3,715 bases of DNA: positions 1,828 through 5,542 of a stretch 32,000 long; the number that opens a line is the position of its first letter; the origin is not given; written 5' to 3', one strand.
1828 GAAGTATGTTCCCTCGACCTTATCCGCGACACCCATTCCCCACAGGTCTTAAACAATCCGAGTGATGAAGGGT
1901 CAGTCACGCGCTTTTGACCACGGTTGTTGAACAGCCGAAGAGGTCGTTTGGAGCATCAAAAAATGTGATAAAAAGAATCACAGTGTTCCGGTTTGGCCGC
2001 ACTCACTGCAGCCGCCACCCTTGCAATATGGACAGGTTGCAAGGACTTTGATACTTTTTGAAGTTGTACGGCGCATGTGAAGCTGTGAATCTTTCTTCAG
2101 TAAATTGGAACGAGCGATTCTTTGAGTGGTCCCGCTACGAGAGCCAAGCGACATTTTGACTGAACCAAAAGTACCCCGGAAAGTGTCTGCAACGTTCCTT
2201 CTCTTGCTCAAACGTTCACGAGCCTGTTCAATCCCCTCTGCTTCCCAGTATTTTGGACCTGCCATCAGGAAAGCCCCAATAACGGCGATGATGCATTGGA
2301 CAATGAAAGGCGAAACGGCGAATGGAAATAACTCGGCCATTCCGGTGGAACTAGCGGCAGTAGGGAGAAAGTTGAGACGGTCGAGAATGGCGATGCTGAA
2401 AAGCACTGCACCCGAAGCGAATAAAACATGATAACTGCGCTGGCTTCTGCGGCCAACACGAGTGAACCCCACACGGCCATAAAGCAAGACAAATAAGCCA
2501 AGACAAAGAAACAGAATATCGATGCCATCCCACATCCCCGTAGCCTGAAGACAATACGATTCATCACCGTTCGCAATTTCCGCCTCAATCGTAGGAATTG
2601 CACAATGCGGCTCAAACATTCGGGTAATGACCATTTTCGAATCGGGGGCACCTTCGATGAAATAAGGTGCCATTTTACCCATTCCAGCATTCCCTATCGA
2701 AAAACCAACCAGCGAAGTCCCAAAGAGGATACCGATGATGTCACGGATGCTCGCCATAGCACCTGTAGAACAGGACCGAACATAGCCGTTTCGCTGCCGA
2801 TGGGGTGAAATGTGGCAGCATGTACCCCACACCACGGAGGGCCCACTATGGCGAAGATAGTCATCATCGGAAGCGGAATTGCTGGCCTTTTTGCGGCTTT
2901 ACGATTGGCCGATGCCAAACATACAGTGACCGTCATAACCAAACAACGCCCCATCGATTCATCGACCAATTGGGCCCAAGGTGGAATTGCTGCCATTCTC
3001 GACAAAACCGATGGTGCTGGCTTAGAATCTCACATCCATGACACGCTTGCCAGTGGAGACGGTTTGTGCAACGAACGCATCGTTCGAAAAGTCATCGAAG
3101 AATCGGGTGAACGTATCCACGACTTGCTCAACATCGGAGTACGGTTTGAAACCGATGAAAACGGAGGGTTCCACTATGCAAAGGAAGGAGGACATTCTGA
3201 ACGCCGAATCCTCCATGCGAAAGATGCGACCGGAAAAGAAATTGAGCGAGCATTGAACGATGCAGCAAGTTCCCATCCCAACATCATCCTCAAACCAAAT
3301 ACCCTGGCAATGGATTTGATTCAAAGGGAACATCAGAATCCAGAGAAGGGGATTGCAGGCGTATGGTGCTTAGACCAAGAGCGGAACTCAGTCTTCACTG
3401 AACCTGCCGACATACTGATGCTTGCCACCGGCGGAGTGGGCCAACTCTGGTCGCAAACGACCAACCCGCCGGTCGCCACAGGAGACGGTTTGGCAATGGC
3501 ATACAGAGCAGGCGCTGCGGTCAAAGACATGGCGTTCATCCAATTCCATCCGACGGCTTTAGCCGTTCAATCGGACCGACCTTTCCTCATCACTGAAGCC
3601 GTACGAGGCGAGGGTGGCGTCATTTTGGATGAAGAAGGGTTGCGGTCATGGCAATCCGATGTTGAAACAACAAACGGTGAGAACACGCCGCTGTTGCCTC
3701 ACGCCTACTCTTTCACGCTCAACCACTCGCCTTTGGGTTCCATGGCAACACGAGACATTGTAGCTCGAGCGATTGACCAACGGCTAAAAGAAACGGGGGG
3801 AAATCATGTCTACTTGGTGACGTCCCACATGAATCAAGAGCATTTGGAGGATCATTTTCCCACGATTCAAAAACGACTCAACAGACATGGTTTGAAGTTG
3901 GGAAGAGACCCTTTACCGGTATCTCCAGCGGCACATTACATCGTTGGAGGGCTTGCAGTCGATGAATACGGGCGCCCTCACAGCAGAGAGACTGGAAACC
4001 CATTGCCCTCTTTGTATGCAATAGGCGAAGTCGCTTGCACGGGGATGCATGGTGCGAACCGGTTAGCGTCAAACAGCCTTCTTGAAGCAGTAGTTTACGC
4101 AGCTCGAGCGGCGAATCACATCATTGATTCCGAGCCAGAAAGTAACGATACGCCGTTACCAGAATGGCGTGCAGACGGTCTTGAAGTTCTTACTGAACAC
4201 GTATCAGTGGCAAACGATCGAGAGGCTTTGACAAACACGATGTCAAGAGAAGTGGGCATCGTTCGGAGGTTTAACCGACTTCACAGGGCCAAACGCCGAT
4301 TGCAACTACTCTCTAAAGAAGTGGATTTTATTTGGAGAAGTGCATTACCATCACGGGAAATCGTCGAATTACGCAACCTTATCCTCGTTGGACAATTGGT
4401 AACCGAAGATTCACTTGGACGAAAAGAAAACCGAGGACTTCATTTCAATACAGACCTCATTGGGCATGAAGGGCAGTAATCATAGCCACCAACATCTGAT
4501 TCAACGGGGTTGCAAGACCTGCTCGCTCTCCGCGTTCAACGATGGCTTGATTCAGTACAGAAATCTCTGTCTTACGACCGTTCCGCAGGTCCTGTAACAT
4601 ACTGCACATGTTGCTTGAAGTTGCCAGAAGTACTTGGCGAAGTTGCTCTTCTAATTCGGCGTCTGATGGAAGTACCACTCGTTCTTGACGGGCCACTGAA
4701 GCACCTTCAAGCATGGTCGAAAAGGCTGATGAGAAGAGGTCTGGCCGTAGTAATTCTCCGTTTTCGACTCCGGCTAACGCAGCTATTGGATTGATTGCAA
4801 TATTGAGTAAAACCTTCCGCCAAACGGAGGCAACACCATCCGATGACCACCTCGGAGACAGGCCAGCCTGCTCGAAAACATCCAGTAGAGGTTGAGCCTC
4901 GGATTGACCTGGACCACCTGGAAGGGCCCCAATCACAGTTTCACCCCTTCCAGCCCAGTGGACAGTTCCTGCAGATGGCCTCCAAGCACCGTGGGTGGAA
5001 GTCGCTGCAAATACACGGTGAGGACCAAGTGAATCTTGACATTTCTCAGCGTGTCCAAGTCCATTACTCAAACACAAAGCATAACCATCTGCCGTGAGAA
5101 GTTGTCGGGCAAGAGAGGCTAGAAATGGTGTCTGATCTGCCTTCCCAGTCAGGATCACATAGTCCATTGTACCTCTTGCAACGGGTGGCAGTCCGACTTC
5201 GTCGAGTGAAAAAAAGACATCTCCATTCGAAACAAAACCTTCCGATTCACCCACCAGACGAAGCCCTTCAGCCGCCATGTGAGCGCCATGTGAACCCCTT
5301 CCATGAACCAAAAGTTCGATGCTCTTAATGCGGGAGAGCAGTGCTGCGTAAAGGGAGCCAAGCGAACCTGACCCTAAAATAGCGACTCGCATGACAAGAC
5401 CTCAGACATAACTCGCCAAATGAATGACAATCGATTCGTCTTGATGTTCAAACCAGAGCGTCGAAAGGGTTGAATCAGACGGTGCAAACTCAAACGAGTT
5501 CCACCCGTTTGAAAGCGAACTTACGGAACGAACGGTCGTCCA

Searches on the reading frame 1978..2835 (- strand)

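Call 11: search_protein_families(library=pfam, proteins=[window:1978-2835:-], max_evalue=0.001)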
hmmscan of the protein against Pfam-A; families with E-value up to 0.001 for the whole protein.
window:1978-2835:- (285 aa): 0 families

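Call 65: search_protein_families(library=pfam, proteins=[window:1978-2835:-], max_evalue=0.1)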
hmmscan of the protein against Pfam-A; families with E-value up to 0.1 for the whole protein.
window:1978-2835:- (285 aa): 1 family
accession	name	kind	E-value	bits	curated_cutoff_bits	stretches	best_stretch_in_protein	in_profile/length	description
PF19626.4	DUF6131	-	0.071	13.8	25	0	107-130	33-56/59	Family of unknown function (DUF6131)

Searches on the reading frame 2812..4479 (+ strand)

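Call 11: search_protein_families(library=pfam, proteins=[window:2812-4479:+], max_evalue=0.001)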
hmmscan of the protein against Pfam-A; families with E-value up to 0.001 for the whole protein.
window:2812-4479:+ (555 aa): 6 families
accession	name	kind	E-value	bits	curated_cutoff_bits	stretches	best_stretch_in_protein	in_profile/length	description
PF00890.30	FAD_binding_2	-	4e-87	293.5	20.4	1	16-423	2-414/414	FAD binding domain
PF01266.30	DAO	-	1.3e-10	41.8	27.9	1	15-143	1-115/353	FAD dependent oxidoreductase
PF02910.25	Succ_DH_flav_C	-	2.8e-07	31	20.8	1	470-548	1-85/130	Fumarate reductase flavoprotein C-term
PF07992.20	Pyr_redox_2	-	2.8e-07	30.7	26.1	1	15-49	2-36/291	Pyridine nucleotide-disulphide oxidoreductase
PF03486.20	HI0933_like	-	6.5e-05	22.9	50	1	15-49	2-36/244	HI0933-like protein Rossmann domain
PF13450.12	NAD_binding_8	-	0.00012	22.7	21.9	1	18-45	1-28/68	NAD(P)-binding Rossmann-like domain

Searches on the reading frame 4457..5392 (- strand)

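Call 11: search_protein_families(library=pfam, proteins=[window:4457-5392:-], max_evalue=0.001)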
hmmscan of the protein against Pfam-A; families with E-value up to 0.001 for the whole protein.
window:4457-5392:- (311 aa): 2 families
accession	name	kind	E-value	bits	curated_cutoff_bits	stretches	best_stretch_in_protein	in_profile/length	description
PF08546.17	ApbA_C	-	1e-28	100.7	22.7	1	189-308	5-124/125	Ketopantoate reductase PanE/ApbA C terminal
PF02558.23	ApbA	-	7.1e-25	87.8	22.2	1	3-158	1-149/150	Ketopantoate reductase PanE/ApbA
